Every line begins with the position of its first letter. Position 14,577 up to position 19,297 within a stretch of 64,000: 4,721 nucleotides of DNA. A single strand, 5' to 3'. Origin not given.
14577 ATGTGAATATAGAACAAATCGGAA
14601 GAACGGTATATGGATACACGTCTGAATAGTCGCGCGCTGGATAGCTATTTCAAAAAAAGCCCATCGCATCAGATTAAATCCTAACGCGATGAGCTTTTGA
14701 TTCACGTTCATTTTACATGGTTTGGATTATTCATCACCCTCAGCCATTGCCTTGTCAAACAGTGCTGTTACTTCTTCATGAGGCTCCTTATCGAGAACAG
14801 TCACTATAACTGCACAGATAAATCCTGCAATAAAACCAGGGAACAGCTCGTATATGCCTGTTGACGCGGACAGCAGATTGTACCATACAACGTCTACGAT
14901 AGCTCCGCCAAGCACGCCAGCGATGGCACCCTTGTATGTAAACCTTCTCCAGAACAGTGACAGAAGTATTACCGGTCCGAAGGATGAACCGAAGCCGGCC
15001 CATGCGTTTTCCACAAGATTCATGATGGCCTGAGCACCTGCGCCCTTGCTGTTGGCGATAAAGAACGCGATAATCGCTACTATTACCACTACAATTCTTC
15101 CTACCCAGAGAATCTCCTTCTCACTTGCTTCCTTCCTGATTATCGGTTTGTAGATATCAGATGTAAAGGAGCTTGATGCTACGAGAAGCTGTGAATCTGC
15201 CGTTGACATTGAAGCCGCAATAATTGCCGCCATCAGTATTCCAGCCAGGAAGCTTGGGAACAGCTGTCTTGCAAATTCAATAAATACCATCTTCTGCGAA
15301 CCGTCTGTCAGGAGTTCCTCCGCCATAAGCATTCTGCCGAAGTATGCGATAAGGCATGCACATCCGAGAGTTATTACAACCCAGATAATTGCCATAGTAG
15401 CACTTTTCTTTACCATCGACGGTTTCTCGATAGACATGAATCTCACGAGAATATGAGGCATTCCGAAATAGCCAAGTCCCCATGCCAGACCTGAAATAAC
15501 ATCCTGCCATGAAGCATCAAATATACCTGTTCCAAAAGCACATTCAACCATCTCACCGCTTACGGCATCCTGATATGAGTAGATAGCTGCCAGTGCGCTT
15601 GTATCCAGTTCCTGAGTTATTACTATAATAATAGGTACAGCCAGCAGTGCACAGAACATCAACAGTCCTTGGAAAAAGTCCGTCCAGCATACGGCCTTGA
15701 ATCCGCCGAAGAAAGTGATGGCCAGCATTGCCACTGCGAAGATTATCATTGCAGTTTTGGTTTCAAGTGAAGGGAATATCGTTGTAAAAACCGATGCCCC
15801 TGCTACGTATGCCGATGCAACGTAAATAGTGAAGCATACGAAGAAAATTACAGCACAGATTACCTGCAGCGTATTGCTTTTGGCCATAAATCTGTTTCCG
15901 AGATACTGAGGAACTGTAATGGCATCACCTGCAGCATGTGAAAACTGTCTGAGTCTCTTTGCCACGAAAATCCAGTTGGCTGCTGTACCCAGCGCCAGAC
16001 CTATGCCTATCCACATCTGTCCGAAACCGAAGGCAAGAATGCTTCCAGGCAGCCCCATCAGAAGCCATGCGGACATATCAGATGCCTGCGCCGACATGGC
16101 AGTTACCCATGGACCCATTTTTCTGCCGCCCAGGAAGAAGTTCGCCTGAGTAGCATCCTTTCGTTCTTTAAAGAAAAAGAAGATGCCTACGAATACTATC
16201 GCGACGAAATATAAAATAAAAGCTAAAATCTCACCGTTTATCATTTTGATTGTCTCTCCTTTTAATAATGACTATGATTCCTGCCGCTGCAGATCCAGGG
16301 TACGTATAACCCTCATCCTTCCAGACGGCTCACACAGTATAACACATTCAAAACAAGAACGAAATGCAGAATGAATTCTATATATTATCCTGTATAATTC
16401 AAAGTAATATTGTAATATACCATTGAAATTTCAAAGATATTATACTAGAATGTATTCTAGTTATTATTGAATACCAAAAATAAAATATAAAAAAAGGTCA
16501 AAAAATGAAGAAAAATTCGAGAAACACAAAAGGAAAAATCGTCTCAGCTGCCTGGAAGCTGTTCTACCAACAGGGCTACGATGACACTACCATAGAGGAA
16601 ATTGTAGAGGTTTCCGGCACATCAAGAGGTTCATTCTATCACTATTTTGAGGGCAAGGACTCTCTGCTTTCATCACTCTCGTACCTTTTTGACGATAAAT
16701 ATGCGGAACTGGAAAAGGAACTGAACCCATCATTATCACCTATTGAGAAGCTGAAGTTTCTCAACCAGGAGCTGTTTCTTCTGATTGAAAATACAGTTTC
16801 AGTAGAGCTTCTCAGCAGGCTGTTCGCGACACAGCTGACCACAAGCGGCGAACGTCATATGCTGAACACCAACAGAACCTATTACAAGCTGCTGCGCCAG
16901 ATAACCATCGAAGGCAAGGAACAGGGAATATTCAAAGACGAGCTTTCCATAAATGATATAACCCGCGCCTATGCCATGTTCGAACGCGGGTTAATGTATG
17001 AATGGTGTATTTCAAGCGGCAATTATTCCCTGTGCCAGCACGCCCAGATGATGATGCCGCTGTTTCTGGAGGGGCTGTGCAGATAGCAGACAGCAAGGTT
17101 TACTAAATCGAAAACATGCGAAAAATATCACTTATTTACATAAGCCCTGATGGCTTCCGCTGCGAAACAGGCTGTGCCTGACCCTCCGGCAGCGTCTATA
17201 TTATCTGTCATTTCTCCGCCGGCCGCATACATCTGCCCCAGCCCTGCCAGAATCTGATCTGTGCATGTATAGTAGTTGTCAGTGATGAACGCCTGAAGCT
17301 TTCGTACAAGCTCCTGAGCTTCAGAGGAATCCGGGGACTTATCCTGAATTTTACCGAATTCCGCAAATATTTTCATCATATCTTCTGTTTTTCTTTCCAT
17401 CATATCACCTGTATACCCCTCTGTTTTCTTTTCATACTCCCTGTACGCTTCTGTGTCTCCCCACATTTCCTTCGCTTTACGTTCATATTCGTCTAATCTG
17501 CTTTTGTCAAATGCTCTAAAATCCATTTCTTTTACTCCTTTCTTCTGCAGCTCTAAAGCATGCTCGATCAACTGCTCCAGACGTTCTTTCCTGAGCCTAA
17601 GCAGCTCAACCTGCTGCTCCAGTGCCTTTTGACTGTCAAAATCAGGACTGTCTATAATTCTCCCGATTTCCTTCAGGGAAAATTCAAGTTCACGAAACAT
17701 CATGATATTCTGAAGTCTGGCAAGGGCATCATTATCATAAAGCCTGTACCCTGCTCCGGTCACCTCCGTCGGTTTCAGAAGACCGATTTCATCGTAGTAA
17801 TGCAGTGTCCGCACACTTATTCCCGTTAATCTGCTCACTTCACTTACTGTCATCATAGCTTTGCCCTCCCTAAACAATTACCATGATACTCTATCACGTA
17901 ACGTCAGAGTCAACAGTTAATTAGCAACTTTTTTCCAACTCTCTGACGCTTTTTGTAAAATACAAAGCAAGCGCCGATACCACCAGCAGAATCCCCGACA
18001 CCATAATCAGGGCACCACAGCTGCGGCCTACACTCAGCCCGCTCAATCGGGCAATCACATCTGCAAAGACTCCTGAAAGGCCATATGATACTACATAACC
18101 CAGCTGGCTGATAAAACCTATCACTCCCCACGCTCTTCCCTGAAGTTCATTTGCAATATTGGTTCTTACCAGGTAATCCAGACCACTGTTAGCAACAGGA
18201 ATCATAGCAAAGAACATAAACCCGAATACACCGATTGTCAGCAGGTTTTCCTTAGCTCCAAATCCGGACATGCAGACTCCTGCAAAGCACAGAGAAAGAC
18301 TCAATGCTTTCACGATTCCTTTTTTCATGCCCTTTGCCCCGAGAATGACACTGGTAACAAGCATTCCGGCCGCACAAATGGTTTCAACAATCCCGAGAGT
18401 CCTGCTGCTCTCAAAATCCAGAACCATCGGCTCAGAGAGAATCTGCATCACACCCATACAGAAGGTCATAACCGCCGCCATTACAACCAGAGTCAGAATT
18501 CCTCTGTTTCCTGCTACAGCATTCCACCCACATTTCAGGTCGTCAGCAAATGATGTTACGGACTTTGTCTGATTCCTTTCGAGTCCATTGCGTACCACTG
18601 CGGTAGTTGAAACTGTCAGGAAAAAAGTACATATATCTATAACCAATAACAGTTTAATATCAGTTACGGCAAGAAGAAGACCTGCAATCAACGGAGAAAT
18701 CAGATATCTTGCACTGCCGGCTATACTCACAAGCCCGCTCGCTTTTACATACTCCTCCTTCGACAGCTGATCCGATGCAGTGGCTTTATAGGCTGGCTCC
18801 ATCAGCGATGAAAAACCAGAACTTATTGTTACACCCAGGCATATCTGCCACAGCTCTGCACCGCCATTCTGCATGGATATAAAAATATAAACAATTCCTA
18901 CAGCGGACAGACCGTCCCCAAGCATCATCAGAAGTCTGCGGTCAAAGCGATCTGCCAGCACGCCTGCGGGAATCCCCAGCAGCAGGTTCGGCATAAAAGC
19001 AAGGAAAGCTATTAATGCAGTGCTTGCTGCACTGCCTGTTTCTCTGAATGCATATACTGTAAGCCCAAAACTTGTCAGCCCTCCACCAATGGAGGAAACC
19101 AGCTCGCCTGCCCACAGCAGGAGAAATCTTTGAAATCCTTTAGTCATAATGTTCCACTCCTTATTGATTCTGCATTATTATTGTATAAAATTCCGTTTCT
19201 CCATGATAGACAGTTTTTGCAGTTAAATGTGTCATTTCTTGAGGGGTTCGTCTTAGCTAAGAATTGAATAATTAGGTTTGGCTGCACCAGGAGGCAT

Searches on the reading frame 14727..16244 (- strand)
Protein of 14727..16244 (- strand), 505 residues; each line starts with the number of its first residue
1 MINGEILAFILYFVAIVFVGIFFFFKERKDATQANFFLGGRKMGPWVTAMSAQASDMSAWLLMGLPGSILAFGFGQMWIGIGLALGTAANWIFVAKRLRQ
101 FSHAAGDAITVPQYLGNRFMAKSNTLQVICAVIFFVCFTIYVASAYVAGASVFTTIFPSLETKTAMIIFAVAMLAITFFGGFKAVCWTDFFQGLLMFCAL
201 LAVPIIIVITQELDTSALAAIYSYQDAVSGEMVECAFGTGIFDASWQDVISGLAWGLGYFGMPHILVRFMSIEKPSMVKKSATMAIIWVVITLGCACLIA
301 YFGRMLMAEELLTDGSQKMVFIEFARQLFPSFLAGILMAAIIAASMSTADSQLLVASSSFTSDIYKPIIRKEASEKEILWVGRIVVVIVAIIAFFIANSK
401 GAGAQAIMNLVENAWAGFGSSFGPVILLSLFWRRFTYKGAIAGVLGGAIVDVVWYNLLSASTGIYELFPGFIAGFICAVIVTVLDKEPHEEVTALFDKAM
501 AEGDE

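Call 42: search_protein_families(library=pfam, proteins=[window:14727-16244:-], max_evalue=0.00001)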
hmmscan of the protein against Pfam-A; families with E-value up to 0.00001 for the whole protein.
window:14727-16244:- (505 aa): 1 family
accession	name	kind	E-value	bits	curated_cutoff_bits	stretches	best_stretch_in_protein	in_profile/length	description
PF00474.23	SSF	-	1e-89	301.7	22.8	1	36-447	1-406/406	Sodium:solute symporter family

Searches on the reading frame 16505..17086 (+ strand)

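Call 42: search_protein_families(library=pfam, proteins=[window:16505-17086:+], max_evalue=0.00001)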
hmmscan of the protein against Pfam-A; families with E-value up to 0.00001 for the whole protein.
window:16505-17086:+ (193 aa): 2 families
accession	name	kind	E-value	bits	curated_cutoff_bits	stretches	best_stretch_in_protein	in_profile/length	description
PF00440.29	TetR_N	-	8.9e-17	61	24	1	12-56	1-45/47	Bacterial regulatory proteins, tetR family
PF08359.16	TetR_C_4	-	7.3e-06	26.6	21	0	68-189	11-132/133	YsiA-like protein, C-terminal region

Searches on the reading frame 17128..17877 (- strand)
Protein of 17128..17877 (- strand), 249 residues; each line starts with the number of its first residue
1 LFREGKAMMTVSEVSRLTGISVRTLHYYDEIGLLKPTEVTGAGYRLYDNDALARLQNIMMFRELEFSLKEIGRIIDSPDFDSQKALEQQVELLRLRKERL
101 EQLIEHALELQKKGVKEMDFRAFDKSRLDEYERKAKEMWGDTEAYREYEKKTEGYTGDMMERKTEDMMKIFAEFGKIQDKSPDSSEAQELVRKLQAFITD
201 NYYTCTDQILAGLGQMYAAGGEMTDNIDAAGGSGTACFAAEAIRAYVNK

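Call 42: search_protein_families(library=pfam, proteins=[window:17128-17877:-], max_evalue=0.00001)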
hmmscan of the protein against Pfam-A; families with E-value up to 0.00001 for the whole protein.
window:17128-17877:- (249 aa): 3 families
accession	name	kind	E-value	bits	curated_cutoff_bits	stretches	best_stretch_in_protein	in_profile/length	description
PF07739.18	TipAS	-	9.5e-33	113.6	23.8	1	131-246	1-117/117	TipAS antibiotic-recognition domain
PF13411.12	MerR_1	-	8.2e-20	71.1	21.6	1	9-76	1-67/69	MerR HTH family regulatory protein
PF00376.29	MerR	-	1.6e-15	57.1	28.2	1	10-47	1-38/38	MerR family regulatory protein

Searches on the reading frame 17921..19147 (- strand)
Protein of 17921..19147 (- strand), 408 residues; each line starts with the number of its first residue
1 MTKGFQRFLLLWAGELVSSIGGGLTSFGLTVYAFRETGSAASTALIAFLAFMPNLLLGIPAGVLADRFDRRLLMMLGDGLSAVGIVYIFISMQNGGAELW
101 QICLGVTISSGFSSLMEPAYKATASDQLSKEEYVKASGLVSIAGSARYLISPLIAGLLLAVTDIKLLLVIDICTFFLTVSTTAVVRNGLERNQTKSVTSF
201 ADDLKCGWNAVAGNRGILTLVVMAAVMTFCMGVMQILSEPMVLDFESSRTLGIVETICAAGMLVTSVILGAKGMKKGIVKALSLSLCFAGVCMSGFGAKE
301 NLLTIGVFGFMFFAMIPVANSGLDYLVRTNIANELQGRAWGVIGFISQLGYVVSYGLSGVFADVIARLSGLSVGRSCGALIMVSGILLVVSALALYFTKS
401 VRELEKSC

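Call 42: search_protein_families(library=pfam, proteins=[window:17921-19147:-], max_evalue=0.00001)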
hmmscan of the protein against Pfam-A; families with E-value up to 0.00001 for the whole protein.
window:17921-19147:- (408 aa): 2 families
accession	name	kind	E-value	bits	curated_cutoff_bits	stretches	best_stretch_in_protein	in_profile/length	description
PF07690.21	MFS_1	-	2e-26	93.2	33.4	1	11-353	1-345/347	Major Facilitator Superfamily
PF05977.19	MFS_3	-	2.7e-17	62.9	27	1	7-227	11-230/524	Transmembrane secretion effector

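Call 87: find_homologous_proteins(query=window:17921-19147:-, max_evalue=1e-100)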
Query window:17921-19147:- (408 aa): 4854 proteins with E <= 1e-100 among 8000 candidates; the best 120 are listed.
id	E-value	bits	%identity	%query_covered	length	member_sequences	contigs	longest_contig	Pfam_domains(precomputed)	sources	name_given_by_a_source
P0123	3.6e-235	798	94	100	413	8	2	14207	PF05977.20,PF07690.22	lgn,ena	-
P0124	1.5e-226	770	90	100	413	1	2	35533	PF05977.20,PF07690.22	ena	-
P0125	7.6e-196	669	77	100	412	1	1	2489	PF05977.20,PF07690.22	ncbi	ncbi:MAG: MFS transporter [Porcipelethomonas sp.]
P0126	4.4e-195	667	76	100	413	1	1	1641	PF05977.20,PF07690.22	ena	-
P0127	3.1e-191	654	74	100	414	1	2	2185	PF05977.20,PF07690.22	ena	-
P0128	8.8e-191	652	74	100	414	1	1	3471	PF05977.20,PF07690.22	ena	-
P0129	1.5e-190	652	74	100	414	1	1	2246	PF05977.20,PF07690.22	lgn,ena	-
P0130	1.9e-190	651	75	99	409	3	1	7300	PF05977.20,PF07690.22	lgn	-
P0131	2.7e-190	651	74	100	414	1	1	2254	PF05977.20,PF07690.22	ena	-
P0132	2.9e-190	651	75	100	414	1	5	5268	PF05977.20,PF07690.22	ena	-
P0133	4.9e-190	650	75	100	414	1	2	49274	PF05977.20,PF07690.22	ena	-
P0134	9.3e-190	649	73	100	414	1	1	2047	PF05977.20,PF07690.22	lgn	-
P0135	1.1e-189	649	74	100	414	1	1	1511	PF05977.20,PF07690.22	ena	-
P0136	6.5e-189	646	73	100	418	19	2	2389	PF05977.20,PF07690.22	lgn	-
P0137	9.2e-189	646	73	100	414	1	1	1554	PF05977.20,PF07690.22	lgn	-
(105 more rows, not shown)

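Call 88: find_encoding_contigs(protein=P0123, flank=5000, max_places=4)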
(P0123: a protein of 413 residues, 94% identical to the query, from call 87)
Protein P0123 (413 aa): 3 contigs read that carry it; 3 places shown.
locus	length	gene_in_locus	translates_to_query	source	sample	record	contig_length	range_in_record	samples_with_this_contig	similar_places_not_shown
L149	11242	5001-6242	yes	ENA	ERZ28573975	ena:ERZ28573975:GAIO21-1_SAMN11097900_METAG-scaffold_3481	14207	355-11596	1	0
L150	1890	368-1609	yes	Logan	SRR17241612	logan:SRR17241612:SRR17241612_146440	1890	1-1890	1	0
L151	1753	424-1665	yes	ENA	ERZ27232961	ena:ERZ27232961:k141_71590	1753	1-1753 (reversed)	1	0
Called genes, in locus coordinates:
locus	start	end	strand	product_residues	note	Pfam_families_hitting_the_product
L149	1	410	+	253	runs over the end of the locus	?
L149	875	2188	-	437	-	PF03553:Na_H_antiporter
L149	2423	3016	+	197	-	PF12917:YfbR-like, PF13023:HD_3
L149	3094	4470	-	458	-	PF13353:Fer4_12, PF04055:Radical_SAM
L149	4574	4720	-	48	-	PF13165:SCIFF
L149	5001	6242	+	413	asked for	PF05977:MFS_3, PF07690:MFS_1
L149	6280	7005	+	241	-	PF00376:MerR, PF13411:MerR_1, PF07739:TipAS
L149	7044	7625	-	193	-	PF00440:TetR_N, PF08359:TetR_C_4 (weak)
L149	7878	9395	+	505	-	PF00474:SSF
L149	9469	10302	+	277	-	PF20240:DUF6597 (weak), PF12833:HTH_18, PF00165:HTH_AraC (weak)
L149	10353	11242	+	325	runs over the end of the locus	PF03069:FmdA_AmdA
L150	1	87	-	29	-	?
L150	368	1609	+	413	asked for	PF05977:MFS_3, PF07690:MFS_1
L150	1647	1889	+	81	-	?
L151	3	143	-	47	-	?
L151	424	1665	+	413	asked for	PF05977:MFS_3, PF07690:MFS_1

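Call 89: find_encoding_contigs(protein=P0124, flank=5000, max_places=4)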
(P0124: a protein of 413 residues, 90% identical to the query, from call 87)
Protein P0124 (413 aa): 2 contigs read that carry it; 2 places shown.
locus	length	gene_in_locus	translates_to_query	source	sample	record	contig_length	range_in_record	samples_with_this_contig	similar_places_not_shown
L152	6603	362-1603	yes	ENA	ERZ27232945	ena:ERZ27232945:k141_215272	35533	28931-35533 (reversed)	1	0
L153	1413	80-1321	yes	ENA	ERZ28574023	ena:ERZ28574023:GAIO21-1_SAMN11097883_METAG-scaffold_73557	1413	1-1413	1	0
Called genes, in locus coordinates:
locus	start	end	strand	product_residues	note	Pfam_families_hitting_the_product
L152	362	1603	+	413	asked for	PF05977:MFS_3, PF07690:MFS_1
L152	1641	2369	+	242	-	PF00376:MerR, PF13411:MerR_1, PF07739:TipAS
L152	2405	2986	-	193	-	PF00440:TetR_N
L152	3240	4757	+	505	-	PF00474:SSF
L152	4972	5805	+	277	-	PF20240:DUF6597 (weak), PF12833:HTH_18, PF00165:HTH_AraC (weak)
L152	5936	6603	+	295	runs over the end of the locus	PF03069:FmdA_AmdA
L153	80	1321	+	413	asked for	PF05977:MFS_3, PF07690:MFS_1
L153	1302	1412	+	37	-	?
